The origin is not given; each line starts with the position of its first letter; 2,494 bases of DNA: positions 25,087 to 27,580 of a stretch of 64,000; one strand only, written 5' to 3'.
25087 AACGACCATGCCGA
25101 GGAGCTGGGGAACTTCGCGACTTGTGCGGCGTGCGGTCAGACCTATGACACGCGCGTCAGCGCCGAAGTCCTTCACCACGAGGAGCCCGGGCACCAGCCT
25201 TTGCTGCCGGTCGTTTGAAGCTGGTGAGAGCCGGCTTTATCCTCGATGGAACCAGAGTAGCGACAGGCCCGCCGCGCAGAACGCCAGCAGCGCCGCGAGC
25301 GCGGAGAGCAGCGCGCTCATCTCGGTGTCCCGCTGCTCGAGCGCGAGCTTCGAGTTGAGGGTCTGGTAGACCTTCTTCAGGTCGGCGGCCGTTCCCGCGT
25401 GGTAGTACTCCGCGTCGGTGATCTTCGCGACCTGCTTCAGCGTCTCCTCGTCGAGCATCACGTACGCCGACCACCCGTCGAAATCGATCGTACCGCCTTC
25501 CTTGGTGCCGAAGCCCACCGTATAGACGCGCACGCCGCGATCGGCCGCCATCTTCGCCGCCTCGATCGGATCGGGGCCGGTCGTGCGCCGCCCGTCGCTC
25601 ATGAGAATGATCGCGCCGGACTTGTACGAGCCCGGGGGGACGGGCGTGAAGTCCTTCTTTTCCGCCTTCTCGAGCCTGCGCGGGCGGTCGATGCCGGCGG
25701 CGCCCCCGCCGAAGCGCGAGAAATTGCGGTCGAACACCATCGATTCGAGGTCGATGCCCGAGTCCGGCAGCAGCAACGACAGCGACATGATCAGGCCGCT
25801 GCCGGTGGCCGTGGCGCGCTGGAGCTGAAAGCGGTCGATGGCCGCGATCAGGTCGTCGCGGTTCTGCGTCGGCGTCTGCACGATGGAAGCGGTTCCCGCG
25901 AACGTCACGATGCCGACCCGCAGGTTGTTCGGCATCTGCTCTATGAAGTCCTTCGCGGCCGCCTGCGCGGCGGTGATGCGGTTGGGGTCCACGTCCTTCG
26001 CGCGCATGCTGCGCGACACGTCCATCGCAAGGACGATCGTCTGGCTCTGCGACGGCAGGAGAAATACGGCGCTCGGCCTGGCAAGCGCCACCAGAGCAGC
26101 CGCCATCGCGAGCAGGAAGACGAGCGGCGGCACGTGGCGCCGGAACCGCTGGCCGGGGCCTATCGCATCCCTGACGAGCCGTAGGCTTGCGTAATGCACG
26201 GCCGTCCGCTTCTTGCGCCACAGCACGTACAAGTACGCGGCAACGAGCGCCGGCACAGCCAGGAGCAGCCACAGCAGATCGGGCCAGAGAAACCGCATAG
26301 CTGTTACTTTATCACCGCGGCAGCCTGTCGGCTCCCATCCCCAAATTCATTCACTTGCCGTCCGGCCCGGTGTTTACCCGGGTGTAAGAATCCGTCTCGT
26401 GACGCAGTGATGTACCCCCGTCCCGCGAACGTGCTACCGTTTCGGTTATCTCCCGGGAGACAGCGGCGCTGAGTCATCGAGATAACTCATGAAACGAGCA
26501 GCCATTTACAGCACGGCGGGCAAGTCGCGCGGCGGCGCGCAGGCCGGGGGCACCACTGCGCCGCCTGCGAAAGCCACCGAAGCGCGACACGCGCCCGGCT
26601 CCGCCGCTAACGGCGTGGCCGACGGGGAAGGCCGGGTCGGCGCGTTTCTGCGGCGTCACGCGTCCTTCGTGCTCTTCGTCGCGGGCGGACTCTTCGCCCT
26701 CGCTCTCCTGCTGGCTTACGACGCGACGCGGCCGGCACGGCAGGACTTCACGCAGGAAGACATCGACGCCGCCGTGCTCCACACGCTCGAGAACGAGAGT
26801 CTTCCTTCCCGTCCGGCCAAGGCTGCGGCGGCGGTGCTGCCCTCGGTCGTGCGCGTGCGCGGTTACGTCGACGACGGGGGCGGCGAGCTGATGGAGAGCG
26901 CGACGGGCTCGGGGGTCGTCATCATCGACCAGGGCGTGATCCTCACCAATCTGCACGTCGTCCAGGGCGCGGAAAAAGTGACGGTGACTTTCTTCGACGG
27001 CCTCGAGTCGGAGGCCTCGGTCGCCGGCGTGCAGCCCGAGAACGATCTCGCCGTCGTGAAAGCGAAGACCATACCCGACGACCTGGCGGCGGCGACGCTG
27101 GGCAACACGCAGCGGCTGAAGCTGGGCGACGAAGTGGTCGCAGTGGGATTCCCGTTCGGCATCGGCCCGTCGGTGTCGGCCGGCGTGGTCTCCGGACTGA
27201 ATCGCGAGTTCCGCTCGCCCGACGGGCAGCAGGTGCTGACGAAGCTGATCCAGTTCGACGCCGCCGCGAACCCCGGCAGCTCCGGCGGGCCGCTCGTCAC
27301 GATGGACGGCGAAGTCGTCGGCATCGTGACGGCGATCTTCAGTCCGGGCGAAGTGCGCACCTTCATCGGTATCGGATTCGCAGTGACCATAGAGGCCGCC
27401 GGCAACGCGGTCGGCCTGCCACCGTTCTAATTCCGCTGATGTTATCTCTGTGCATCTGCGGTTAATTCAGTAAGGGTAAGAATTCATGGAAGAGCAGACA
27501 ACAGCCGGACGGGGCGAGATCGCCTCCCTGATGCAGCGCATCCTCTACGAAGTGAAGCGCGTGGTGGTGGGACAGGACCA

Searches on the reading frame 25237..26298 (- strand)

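Call 74: search_protein_families(library=pfam, proteins=[window:25237-26298:-], max_evalue=0.00001)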
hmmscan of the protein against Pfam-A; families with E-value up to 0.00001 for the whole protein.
window:25237-26298:- (353 aa): 3 families
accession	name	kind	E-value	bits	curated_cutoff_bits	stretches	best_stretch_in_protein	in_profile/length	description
PF13519.12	VWA_2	-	1.9e-17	64.2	27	1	88-174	1-87/107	von Willebrand factor type A domain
PF00092.34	VWA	-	4.7e-15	56.7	23.8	1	88-171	2-87/174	von Willebrand factor type A domain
PF07584.16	BatA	-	1.3e-08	35.6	25.9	1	1-75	1-77/77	Aerotolerance regulator N-terminal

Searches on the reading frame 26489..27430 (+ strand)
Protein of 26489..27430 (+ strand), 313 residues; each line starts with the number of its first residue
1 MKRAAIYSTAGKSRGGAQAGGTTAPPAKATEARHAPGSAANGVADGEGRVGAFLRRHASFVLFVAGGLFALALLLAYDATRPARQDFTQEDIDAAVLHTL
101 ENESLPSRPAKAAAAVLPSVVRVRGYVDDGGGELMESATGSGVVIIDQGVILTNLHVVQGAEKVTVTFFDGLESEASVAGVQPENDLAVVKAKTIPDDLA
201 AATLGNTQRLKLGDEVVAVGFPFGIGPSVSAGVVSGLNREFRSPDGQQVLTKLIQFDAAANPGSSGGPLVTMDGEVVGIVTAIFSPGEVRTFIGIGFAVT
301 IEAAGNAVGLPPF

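Call 74: search_protein_families(library=pfam, proteins=[window:26489-27430:+], max_evalue=0.00001)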
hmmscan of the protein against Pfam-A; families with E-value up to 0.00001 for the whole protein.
window:26489-27430:+ (313 aa): 2 families
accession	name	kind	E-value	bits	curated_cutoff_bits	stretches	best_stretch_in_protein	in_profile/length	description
PF13365.12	Trypsin_2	-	3.6e-31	109.3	27.6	1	140-279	1-144/144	Trypsin-like peptidase domain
PF00089.32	Trypsin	-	4.8e-14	53.2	20.6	1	139-293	25-207/220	Trypsin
